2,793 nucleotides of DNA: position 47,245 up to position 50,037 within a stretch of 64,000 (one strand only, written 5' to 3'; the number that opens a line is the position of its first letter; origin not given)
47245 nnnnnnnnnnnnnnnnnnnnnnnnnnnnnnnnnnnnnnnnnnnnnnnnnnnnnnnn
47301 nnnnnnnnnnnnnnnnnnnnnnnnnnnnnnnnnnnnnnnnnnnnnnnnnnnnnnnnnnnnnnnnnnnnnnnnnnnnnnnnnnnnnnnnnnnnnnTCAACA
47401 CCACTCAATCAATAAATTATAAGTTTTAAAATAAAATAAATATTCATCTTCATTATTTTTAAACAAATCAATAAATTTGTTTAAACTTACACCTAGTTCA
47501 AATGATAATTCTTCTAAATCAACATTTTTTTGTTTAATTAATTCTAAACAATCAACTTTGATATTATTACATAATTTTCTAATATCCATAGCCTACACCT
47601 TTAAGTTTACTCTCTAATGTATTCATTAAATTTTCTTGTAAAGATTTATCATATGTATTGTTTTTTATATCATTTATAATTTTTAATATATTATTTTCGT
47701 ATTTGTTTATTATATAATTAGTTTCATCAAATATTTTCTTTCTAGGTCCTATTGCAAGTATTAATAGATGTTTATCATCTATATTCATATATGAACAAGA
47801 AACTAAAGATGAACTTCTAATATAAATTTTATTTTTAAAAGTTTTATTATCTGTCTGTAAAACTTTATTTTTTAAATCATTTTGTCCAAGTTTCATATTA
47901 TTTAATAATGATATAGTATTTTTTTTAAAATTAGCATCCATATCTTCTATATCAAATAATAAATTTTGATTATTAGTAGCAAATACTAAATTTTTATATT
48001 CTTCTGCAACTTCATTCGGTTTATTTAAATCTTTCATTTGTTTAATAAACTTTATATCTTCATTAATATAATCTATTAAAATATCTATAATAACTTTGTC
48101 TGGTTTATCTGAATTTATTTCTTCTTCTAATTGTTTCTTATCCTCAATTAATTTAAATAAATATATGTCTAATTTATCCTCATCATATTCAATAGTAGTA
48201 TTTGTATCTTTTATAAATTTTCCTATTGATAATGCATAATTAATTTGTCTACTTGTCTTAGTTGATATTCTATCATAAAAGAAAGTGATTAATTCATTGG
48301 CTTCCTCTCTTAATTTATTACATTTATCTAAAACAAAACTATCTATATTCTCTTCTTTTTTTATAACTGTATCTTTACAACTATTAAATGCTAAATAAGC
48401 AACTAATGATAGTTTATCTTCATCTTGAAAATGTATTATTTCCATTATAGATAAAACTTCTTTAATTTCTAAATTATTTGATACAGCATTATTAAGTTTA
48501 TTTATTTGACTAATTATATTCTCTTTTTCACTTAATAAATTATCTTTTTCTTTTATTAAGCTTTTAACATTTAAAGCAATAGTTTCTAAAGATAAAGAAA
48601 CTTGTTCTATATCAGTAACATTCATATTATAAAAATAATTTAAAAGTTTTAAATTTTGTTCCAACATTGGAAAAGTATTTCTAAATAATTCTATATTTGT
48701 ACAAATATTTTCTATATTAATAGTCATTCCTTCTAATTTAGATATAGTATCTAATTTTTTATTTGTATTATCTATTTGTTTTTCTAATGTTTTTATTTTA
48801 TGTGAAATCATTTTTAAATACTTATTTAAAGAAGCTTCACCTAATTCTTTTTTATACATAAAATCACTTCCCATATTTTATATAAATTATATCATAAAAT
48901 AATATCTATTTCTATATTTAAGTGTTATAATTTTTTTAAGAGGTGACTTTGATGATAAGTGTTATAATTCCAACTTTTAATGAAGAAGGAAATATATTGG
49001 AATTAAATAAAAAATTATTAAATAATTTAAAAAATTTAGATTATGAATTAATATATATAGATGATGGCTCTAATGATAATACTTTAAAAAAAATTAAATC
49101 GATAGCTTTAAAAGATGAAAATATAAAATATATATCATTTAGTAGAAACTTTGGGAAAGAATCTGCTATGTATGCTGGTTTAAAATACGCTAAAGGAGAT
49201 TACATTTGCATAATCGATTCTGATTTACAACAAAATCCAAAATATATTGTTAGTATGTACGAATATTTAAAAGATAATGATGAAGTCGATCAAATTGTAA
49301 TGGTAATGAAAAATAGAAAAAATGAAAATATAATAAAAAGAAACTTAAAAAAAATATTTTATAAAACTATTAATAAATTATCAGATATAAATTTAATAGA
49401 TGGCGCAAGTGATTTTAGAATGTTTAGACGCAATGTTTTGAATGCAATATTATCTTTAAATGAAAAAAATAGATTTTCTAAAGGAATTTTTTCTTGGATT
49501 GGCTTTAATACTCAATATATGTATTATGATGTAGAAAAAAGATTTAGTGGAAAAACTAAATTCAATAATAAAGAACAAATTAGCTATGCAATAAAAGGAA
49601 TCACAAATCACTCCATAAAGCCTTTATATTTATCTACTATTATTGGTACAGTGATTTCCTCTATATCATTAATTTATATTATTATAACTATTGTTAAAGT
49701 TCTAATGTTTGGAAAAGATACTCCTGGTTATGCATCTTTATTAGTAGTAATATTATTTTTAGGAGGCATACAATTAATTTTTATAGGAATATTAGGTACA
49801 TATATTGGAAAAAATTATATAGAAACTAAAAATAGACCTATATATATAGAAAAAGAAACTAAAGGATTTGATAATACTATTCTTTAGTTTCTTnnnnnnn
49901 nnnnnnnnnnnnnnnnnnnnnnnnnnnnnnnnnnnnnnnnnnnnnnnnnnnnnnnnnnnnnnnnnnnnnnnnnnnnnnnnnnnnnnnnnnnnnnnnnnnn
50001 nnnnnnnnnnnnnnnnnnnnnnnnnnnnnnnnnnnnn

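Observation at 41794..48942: Seven-gene, translationally coupled operon of unknown function linking nucleic-acid-type cytoplasmic proteins to two large polytopic membrane proteins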

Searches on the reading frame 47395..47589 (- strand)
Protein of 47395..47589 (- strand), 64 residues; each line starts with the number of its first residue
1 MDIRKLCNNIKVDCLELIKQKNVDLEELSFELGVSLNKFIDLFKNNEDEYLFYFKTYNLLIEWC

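Call 3: search_protein_families(library=pfam, proteins=[window:47395-47589:-], max_evalue=1)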
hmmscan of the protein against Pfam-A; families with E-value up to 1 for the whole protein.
window:47395-47589:- (64 aa): 1 family
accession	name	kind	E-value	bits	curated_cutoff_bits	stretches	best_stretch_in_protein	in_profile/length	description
PF00165.29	HTH_AraC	-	0.02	15.5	26.6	1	18-45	1-31/42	Bacterial regulatory helix-turn-helix proteins, AraC family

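Call 4: search_protein_families(library=ncbifam, proteins=[window:47395-47589:-], max_evalue=1)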
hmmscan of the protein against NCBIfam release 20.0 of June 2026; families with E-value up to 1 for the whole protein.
window:47395-47589:- (64 aa): 0 families

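Call 8: search_protein_families(library=phrogs, proteins=[window:47395-47589:-], max_evalue=0.1)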
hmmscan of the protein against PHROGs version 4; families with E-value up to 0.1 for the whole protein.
window:47395-47589:- (64 aa): 1 family
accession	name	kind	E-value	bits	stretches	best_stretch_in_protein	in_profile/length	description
phrog_27360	-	unknown function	0.026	14.8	1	2-58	124-180/312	-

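Call 9: search_protein_families(library=padloc, proteins=[window:47395-47589:-], max_evalue=0.1)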
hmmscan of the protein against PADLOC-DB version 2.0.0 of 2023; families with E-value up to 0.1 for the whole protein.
window:47395-47589:- (64 aa): 1 family
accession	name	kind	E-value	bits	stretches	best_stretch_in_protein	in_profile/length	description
PDLC01694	typeIV_Cas11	-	0.01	14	1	3-61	56-97/114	Cas11_0_IV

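Call 78: search_solved_structures(query=A9, max_evalue=10, show_alignments=2)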
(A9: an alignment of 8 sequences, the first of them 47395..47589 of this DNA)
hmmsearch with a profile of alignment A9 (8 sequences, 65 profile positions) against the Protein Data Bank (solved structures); distinct sequences matched with E-value up to 10: 3.
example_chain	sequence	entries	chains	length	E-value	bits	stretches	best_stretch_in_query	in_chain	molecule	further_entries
9efe_A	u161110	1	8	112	0.26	14.9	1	25-62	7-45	Plasmid pARN4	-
1wi9_A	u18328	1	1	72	0.26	14.9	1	17-46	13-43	Protein C20orf116 homolog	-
9efd_A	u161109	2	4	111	0.27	14.9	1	25-62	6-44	Plasmid pARN4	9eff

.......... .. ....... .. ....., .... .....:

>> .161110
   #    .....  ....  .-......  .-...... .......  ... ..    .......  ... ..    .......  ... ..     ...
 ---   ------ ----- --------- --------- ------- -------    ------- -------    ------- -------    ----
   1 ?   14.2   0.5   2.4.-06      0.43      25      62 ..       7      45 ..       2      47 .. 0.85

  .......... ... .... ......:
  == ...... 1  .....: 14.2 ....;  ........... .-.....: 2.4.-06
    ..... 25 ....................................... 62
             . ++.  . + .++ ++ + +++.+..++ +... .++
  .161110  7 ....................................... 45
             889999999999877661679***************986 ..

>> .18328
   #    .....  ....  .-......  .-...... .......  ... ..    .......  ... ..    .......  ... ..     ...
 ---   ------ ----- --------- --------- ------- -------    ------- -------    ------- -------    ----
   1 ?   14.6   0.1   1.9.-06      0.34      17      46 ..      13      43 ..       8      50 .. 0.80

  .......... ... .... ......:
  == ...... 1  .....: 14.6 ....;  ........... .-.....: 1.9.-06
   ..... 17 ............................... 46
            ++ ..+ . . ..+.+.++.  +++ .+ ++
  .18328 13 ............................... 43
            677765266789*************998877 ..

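Call 79: search_protein_families(library=pfam, alignment_id=A9, max_evalue=10)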
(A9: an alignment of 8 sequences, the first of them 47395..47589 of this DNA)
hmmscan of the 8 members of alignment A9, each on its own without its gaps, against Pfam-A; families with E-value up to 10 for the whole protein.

A. member 1, window:47395-47589:- (64 aa): 1 family
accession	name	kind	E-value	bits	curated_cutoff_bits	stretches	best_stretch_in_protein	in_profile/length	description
PF00165.29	HTH_AraC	-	0.02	15.5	26.6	1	18-45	1-31/42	Bacterial regulatory helix-turn-helix proteins, AraC family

B. families by the number of members that match (of 8 scanned): 7 families
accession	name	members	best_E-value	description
PF00165.29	HTH_AraC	3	0.02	Bacterial regulatory helix-turn-helix proteins, AraC family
PF14772.11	NYD-SP28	2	0.001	Sperm tail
PF09756.15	DDRGK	2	0.0045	DDRGK domain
PF21476.4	PF0610-like_N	2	0.041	PF0610-like, N-terminal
PF13443.12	HTH_26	1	0.0093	Cro/C1-type HTH DNA-binding domain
PF04239.17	DUF421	1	0.036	YetF C-terminal domain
PF13693.12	HTH_35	1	0.17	Winged helix-turn-helix DNA-binding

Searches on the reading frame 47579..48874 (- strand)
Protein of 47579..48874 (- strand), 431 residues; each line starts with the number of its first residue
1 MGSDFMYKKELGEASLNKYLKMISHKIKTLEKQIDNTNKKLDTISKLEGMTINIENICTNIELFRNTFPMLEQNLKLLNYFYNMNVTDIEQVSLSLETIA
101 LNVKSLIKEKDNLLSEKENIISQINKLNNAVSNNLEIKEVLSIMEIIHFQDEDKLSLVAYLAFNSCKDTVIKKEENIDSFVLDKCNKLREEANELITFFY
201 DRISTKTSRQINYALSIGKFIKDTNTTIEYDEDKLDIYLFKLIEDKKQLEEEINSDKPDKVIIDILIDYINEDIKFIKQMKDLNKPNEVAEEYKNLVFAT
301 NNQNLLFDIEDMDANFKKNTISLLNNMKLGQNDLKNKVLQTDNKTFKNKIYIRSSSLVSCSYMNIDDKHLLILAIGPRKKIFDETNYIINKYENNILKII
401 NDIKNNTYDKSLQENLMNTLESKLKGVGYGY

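Call 3: search_protein_families(library=pfam, proteins=[window:47579-48874:-], max_evalue=1)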
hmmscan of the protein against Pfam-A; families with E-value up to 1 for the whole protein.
window:47579-48874:- (431 aa): 3 families
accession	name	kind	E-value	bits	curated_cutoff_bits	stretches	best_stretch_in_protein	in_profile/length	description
PF20935.2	DUF6847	-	0.015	15.7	27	1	100-152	28-76/141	Family of unknown function (DUF6847)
PF16987.10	KIX_2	-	0.15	12.4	25.6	0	15-39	57-81/83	KIX domain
PF12539.13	Csm1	-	0.34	11.9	22.6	0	197-277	24-82/84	Chromosome segregation protein Csm1/Pcs1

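Call 4: search_protein_families(library=ncbifam, proteins=[window:47579-48874:-], max_evalue=1)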
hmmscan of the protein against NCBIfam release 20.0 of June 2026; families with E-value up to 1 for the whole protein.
window:47579-48874:- (431 aa): 1 family
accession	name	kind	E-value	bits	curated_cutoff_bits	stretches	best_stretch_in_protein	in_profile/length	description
NF006412.0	PRK08659.1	equivalog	0.066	12.4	411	1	258-380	165-287/378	2-oxoacid:acceptor oxidoreductase subunit alpha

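Call 8: search_protein_families(library=phrogs, proteins=[window:47579-48874:-], max_evalue=0.1)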
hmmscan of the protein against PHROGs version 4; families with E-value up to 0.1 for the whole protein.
window:47579-48874:- (431 aa): 1 family
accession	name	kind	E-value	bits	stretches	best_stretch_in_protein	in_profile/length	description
phrog_7303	-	unknown function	0.07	14.2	0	18-75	4-59/80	-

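Call 9: search_protein_families(library=padloc, proteins=[window:47579-48874:-], max_evalue=0.1)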
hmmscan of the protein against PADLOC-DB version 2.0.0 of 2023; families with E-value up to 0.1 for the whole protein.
window:47579-48874:- (431 aa): 0 families

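Call 23: predict_structure(protein=window:47579-48874:-)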
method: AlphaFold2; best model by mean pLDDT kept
length: 431 residues; sequences in the alignment: 1
mean_pLDDT: 42.5   pTM: 0.26
mean pLDDT of the five models: 42.5, 41.3, 37.0, 35.1, 32.7
residues with pLDDT >= 90: 0; 70-90: 28; 50-70: 95; < 50: 308
segments of 3 or more residues with pLDDT < 50: 1-13, 45-99, 133-235, 256-266, 283-395, 423-431
pLDDT, mean of each block of 10 residues (from residue 1): 31 50 63 73 49 30 38 35 31 40 65 72 59 46 45 45 41 36 43 36 28 25 27 50 62 50 48 55 43 29 25 39 34 29 24 23 24 25 35 53 69 64 40 27
secondary structure, 60 per line:
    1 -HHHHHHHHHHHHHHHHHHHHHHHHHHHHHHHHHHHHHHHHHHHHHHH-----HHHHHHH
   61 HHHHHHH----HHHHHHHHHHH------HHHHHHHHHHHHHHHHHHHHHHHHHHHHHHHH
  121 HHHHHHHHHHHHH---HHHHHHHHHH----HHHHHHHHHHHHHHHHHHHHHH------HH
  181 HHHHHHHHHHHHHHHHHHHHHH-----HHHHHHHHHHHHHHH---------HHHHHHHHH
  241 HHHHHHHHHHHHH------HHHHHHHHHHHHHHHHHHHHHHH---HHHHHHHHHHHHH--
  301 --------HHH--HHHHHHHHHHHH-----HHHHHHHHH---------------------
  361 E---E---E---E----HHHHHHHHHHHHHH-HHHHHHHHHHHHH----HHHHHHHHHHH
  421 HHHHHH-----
elements in order: H2-48 H54-67 H72-82 H89-133 H137-146 H151-172 H179-202 H208-222 H232-253 H260-282 H286-298 H314-325 H331-339 H378-391 H393-405 H410-426

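Call 98: search_dna_similar(query=window:47579-48859:-, collection=plasmids, mode=protein, max_evalue=0.001)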
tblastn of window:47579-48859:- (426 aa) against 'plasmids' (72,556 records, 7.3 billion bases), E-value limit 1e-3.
No match.

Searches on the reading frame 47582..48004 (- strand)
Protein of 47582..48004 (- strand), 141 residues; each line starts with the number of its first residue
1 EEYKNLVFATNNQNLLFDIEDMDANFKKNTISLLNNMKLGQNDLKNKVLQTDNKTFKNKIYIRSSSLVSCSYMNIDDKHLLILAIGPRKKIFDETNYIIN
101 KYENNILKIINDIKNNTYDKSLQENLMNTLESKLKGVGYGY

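Call 59: search_solved_structures(query=A6, max_evalue=10, show_alignments=3)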
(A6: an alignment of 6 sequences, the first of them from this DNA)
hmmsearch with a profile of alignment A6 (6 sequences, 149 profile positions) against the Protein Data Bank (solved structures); distinct sequences matched with E-value up to 10: 3.
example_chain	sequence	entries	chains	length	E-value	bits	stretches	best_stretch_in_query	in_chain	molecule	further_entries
4nc2_A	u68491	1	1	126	0.42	13.6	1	47-86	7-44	Toxin B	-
4uf2_A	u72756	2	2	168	4.5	10.3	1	51-137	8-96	Antiapoptotic membrane protein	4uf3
4uf1_A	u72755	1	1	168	5.2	10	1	51-137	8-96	Antiapoptotic membrane protein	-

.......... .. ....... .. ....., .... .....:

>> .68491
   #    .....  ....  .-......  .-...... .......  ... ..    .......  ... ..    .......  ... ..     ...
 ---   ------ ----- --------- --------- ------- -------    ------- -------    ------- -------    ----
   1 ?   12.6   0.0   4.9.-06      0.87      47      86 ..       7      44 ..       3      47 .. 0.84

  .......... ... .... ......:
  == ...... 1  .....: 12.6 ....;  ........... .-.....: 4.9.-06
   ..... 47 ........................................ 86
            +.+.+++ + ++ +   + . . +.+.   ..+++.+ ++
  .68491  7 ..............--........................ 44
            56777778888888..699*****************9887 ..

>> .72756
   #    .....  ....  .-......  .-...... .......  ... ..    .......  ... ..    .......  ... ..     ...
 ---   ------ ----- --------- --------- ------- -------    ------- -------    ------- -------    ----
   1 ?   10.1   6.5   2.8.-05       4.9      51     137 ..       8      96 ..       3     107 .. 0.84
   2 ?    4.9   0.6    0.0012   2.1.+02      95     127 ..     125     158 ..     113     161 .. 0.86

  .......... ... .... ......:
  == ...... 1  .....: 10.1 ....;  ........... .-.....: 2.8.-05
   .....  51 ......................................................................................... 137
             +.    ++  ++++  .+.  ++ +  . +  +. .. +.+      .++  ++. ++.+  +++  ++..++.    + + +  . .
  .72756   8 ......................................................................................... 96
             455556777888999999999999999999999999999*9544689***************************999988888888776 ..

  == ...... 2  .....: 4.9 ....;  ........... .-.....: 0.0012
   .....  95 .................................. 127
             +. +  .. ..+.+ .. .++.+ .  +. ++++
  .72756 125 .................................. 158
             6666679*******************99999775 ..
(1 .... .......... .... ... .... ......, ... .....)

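Call 60: search_protein_families(library=pfam, alignment_id=A6, max_evalue=10)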
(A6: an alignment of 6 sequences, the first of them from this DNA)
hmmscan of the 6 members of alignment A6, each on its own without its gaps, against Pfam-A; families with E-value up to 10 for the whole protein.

A. member 1, seq(141 aa): 1 family
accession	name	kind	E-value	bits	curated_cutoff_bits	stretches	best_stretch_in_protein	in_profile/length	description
PF23864.1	DUF7222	-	0.22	12.3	27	1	94-134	39-79/108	Domain of unknown function (DUF7222)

B. families by the number of members that match (of 6 scanned): 7 families
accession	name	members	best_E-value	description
PF11359.13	gpUL132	1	0.047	Envelope glycoprotein UL132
PF07249.18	Cerato-platanin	1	0.055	Cerato-platanin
PF04669.19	PBDC1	1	0.081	PBDC1 protein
PF17745.6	Ydr279_N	1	0.12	Ydr279p protein triple barrel domain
PF09372.15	PRANC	1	0.2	PRANC domain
PF23864.1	DUF7222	1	0.22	Domain of unknown function (DUF7222)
PF13535.11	ATP-grasp_4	1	0.25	ATP-grasp domain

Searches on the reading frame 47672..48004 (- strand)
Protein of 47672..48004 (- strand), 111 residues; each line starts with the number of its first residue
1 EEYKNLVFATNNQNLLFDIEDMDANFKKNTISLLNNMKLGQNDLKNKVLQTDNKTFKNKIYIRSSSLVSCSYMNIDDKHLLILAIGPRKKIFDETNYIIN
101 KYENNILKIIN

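Call 121: search_solved_structures(query=A12, max_evalue=10)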
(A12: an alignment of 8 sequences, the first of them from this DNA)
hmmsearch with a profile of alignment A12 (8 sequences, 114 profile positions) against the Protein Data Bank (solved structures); distinct sequences matched with E-value up to 10: 5.
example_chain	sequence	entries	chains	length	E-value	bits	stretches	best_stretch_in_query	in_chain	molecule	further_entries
9euf_H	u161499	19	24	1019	0.44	13.5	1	14-83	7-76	TmpF | ORF63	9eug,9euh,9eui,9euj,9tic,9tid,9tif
8qai_A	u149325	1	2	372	0.7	12.9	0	73-109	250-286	sc-CC-7-LI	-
4nc2_A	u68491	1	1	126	0.93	12.5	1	47-86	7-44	Toxin B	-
7jj8_B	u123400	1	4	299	1.6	11.7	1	17-58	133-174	Zinc-binding lipoprotein AdcA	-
7jj9_A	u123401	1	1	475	9.6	9.2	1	17-58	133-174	Zinc-binding lipoprotein AdcA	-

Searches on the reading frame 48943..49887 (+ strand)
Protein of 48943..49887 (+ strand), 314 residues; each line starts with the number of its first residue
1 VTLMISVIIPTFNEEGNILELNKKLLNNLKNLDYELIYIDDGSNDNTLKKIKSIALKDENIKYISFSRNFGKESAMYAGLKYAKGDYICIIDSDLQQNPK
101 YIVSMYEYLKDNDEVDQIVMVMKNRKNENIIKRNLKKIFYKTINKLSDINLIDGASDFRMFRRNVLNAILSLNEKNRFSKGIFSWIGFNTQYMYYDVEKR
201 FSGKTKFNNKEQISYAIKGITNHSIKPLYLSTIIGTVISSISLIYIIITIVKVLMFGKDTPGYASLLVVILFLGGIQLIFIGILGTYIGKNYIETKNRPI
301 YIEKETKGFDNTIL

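Call 3: search_protein_families(library=pfam, proteins=[window:48943-49887:+], max_evalue=1)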
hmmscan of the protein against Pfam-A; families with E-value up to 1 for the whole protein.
window:48943-49887:+ (314 aa): 5 families
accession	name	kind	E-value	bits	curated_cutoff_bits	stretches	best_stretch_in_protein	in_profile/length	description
PF00535.33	Glycos_transf_2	-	8.7e-37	127.1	23.3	1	6-169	1-167/168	Glycosyl transferase family 2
PF10111.15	Glyco_tranf_2_2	-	2.8e-08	34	27.3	1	6-98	1-95/276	Glycosyltransferase like family 2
PF13641.12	Glyco_tranf_2_3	-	6.6e-08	33.3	27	1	5-116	3-117/230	Glycosyltransferase like family 2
PF13506.12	Glyco_transf_21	-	1.5e-05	25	21.7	1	72-169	18-117/174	Glycosyl transferase family 21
PF01014.23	Uricase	-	0.19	12.6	25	1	73-131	59-116/140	Uricase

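Call 4: search_protein_families(library=ncbifam, proteins=[window:48943-49887:+], max_evalue=1)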
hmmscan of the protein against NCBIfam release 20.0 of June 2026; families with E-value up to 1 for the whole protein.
window:48943-49887:+ (314 aa): 29 families (the best 25 are shown)
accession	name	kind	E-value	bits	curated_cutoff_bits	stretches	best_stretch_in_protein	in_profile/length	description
NF047588.1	GlcsyltransPgfSStrep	equivalog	3.3e-88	295.9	500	1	4-306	2-305/308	glycosyltransferase PgfS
NF007986.1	PRK10714.1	equivalog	3.4e-37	128.1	529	1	5-302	8-307/316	undecaprenyl-phosphate 4-deoxy-4-formamido-L-arabinose transferase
TIGR03937.1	PgaC_IcaA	equivalog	1.2e-19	70.5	422.3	1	4-119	46-160/407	poly-beta-1,6-N-acetyl-D-glucosamine synthase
NF047683.1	TeichurnBiosyTuaG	equivalog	7.8e-14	51.9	400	1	4-113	7-115/252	teichuronic acid biosynthesis protein TuaG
NF007482.0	PRK10073.1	equivalog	2.5e-12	46.4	423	1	3-157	6-152/334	glycosyltransferase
TIGR04283.1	glyco_like_mftF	equivalog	1.5e-11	44.3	182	1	5-113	1-101/221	TIGR04283 family arsenosugar biosynthesis glycosyltransferase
NF041875.1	EPS_EpsD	equivalog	3.3e-11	43.2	370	1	5-110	1-105/325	exopolysaccharide biosynthesis glycosyltransferase EpsD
NF010496.0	PRK13915.1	equivalog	6.2e-11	41.9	262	1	4-116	32-149/307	glucosyl-3-phosphoglycerate synthase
NF058614.1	PPMAGASynPpgS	equivalog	6.4e-11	42.1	370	1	7-168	4-164/226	polyprenyl-phospho-N-acetylgalactosaminyl synthase PpgS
TIGR04242.1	nodulat_NodC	equivalog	7.2e-10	38.4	550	1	5-125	50-173/395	chitooligosaccharide synthase NodC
NF038302.1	EPS_HpsE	equivalog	9.7e-10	37.9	300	1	5-115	3-117/307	hormogonium polysaccharide biosynthesis glycosyltransferase HpsE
NF050050.1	ProtGlycPglI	equivalog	1.1e-08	34.8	500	1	4-102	3-101/306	GalNAc(5)-diNAcBac-PP-undecaprenol beta-1,3-glucosyltransferase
TIGR04182.1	glyco_TIGR04182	equivalog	4.6e-08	32.8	325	1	5-294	2-288/293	S-layer glycoprotein N-glycosyltransferase AglJ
TIGR03965.1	mycofact_glyco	equivalog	8.4e-08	31.5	280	1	5-111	76-181/467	mycofactocin biosynthesis glycosyltransferase MftF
NF007453.0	PRK10018.1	equivalog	1.3e-06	28.2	382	1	4-103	7-105/280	colanic acid biosynthesis glycosyltransferase WcaA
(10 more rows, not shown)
